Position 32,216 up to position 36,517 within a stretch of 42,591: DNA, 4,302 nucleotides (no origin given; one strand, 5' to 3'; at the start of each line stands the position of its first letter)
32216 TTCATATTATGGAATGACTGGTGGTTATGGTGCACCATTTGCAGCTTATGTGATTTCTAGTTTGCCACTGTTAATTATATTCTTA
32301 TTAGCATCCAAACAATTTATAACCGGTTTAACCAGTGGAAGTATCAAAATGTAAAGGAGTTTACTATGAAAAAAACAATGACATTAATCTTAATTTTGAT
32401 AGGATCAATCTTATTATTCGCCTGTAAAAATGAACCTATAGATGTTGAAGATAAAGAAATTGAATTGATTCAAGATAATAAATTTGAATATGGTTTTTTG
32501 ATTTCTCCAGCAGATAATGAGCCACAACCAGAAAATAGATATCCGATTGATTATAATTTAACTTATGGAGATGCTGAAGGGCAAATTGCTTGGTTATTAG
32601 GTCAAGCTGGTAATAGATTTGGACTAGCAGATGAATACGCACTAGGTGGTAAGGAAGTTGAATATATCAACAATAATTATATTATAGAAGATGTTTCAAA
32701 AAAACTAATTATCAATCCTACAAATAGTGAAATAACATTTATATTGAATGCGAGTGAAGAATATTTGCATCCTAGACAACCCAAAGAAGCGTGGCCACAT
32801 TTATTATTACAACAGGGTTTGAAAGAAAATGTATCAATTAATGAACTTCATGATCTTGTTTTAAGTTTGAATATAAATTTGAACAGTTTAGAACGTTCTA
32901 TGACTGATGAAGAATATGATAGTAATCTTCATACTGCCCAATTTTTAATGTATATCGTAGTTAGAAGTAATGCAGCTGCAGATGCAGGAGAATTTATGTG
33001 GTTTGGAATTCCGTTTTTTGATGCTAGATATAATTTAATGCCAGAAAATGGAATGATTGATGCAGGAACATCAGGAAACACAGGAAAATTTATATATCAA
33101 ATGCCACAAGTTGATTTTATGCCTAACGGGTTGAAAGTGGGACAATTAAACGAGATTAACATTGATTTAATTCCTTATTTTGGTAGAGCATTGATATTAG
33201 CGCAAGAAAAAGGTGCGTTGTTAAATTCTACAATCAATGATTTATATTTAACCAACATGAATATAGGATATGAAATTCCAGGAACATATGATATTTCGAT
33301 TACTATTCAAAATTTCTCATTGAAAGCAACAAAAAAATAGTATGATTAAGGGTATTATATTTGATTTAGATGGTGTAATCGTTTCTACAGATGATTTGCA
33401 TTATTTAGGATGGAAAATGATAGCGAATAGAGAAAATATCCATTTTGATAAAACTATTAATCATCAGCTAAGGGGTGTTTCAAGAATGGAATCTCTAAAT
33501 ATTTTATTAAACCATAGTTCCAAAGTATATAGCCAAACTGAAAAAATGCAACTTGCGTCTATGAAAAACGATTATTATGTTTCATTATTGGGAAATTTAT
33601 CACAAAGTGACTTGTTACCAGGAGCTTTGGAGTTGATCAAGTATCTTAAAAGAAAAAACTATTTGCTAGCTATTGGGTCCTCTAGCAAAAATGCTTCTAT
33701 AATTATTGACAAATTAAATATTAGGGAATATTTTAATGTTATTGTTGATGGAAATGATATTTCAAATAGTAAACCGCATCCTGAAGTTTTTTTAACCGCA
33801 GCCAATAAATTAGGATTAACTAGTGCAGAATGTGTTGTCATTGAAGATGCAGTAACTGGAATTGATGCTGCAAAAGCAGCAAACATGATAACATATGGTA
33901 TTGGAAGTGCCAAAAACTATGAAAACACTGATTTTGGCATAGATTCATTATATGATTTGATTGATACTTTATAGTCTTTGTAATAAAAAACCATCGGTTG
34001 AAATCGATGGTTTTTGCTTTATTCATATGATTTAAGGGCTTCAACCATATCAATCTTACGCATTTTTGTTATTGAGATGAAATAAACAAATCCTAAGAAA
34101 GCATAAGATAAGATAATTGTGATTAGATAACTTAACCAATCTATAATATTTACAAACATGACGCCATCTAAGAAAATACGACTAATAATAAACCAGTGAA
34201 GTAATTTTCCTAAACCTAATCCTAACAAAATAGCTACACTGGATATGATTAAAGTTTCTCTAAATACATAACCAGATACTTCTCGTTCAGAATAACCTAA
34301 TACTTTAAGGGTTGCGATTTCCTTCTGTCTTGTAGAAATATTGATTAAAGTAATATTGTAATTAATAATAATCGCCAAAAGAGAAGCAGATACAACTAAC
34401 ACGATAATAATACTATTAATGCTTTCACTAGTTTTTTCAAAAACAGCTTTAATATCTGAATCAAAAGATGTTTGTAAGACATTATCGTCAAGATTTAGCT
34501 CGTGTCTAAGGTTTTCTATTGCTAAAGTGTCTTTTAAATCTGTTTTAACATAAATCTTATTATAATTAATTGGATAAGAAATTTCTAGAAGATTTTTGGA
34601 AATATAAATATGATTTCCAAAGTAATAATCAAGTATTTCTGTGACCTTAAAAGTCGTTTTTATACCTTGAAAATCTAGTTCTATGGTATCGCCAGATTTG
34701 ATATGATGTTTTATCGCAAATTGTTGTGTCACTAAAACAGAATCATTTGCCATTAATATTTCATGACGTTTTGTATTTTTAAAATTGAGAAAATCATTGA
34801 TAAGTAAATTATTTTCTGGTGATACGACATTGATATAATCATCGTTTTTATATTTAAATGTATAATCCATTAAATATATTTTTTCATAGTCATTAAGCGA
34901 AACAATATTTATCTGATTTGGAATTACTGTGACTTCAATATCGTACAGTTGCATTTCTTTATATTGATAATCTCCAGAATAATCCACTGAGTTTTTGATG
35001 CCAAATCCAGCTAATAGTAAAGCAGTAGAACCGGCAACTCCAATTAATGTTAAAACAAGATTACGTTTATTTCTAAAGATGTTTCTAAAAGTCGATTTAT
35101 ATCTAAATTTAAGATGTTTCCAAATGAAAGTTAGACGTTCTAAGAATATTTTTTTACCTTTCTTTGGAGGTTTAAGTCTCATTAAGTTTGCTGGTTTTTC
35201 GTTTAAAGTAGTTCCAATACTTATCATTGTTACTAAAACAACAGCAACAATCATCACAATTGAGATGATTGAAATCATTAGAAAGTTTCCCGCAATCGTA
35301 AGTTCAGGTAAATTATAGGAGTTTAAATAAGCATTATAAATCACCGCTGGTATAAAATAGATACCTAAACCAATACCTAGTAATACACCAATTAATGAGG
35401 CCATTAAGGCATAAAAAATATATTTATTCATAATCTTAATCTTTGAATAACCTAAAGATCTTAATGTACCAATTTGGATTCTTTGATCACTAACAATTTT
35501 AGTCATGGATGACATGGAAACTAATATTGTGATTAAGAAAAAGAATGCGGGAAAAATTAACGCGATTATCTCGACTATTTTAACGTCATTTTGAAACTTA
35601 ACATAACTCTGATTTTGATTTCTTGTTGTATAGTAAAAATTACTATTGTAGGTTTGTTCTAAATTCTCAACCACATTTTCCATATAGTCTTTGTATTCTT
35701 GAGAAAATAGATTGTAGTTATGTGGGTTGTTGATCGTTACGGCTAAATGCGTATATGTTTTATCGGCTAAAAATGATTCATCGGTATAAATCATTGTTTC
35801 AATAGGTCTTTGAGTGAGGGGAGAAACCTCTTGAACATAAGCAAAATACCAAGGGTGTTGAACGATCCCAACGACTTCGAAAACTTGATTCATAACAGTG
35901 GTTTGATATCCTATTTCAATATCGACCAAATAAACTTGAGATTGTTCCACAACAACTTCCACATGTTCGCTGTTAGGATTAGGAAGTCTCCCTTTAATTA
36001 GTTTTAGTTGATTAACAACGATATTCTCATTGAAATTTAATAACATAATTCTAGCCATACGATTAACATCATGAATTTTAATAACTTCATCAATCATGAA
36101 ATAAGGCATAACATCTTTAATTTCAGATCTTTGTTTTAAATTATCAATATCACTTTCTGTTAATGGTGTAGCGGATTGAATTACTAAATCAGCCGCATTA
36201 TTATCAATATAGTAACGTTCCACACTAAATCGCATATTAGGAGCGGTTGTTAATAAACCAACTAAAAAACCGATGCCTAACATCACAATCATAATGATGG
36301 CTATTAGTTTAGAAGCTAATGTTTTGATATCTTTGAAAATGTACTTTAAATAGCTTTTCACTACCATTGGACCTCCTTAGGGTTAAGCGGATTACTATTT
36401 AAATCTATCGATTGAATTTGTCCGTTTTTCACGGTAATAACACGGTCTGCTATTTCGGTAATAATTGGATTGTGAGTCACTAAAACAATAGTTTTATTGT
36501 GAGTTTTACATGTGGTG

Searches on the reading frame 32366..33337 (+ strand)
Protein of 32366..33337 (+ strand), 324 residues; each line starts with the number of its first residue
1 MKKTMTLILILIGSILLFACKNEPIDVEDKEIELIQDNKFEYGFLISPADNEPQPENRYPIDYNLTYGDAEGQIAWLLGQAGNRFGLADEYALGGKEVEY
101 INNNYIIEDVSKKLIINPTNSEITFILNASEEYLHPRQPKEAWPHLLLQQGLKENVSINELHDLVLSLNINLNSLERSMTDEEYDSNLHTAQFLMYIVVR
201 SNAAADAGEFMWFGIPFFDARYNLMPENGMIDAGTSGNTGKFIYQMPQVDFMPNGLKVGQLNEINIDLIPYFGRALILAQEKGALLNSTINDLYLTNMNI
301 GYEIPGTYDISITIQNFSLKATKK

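Call 6: search_protein_families(library=pfam, proteins=[window:32366-33337:+], max_evalue=0.01)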
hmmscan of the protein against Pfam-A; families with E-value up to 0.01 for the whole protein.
window:32366-33337:+ (324 aa): 0 families

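Call 78: predict_structure(alignment_id=A4)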
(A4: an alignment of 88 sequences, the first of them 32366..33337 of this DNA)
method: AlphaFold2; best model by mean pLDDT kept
length: 324 residues; sequences in the alignment: 88
mean_pLDDT: 93.2   pTM: 0.87
mean pLDDT of the five models: 93.2, 92.7, 92.4, 92.1, 92.0
residues with pLDDT >= 90: 263; 70-90: 42; 50-70: 19; < 50: 0
segments of 3 or more residues with pLDDT < 50: none
pLDDT, mean of each block of 10 residues (from residue 1): 72 74 71 97 92 68 88 95 91 92 97 98 98 95 96 98 98 98 97 99 96 99 98 86 98 98 98 98 98 98 98 99 96
secondary structure, 60 per line:
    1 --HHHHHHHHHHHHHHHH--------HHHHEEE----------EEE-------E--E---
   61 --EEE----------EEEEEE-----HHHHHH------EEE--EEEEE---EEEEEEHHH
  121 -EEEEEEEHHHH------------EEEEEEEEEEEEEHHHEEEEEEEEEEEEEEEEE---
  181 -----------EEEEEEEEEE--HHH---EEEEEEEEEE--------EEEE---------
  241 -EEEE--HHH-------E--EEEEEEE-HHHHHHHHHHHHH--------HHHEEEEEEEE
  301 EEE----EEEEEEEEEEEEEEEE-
elements in order: H3-18 H27-30 E31-33 E44-46 E63-65 E76-81 H87-92 E99-101 E104-108 E112-117 E122-128 H129-132 E145-157 E161-177 E192-201 E210-219 E228-231 E242-245 E261-267 H269-281 E293-303 E308-323

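Call 80: fold_search(model_id=the predicted structure, library=pdb)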
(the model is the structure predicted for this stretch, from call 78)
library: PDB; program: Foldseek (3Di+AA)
matches with E <= 10: 940; with E <= 0.001: 132
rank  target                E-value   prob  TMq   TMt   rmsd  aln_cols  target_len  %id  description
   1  3amh_B                6.1e-10  1.00  0.43  0.51   9.6       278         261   12  crystal structure of cellulase 12A from Thermotoga maritima (released 2011-03-16)
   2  3vhn_B                1.3e-09  1.00  0.43  0.53   9.7       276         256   12  Y61G mutant of Cellulase 12A from thermotoga maritima (released 2012-07-11)
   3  3amp_B                1.7e-09  1.00  0.43  0.52   9.8       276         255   12  E134C-Cellotetraose complex of cellulase 12A from thermotoga maritima (released 2011-03-16)
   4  3vho_B                2.1e-09  1.00  0.42  0.51   9.6       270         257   12  Y61-gg insertion mutant of Tm-Cellulase 12A (released 2012-07-11)
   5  3o7o_B                2.3e-09  1.00  0.44  0.53   9.8       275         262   12  Use of synthetic symmetrization in the crystallization and structure determination of CelA from Thermotoga maritima (released 2010-12-01)
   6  3amq_A                2.5e-09  1.00  0.43  0.52   9.4       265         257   14  E134C-Cellobiose co-crystal of cellulase 12A from thermotoga maritima (released 2011-03-16)
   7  3amh_A                2.7e-09  1.00  0.43  0.52   9.7       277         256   13  crystal structure of cellulase 12A from Thermotoga maritima (released 2011-03-16)
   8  3amn_B                2.9e-09  1.00  0.44  0.54   9.3       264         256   13  E134C-Cellobiose complex of cellulase 12A from thermotoga maritima (released 2011-03-16)
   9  3o7o_A                2.9e-09  1.00  0.42  0.51   9.4       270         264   11  Use of synthetic symmetrization in the crystallization and structure determination of CelA from Thermotoga maritima (released 2010-12-01)
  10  3amm_A                2.9e-09  1.00  0.42  0.52   9.8       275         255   14  Cellotetraose complex of cellulase 12A from thermotoga maritima (released 2011-03-16)
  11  3amn_A                2.9e-09  1.00  0.42  0.52   9.7       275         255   14  E134C-Cellobiose complex of cellulase 12A from thermotoga maritima (released 2011-03-16)
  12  3vho_A                4.8e-09  1.00  0.41  0.51  10.0       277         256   12  Y61-gg insertion mutant of Tm-Cellulase 12A (released 2012-07-11)
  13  3vhn_A                6.3e-09  1.00  0.43  0.53   9.8       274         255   12  Y61G mutant of Cellulase 12A from thermotoga maritima (released 2012-07-11)
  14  3b7m_A                4.4e-08  1.00  0.37  0.52   7.7       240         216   10  Crystal structure of a meso-active thermo-stable cellulase (MT Cel12A) derived by making non-contiguous mutations in t (released 2007-11-27)
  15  3vgi                  4.4e-08  1.00  0.38  0.45  10.8       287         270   14  The crystal structure of hyperthermophilic family 12 endocellulase from Pyrococcus furiosus (released 2012-09-12)
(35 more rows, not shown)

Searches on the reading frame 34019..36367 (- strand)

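Call 76: search_protein_families(library=pfam, proteins=[window:34019-36367:-], max_evalue=0.00001)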
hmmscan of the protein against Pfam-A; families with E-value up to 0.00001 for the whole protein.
window:34019-36367:- (782 aa): 2 families
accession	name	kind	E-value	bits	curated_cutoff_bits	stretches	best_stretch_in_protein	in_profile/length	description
PF02687.27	FtsX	-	1.2e-30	106.4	25.5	2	656-773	2-119/120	FtsX-like permease C-terminal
PF12704.14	MacB_PCD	-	6.9e-12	46.5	27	1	25-172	5-158/207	MacB-like periplasmic core domain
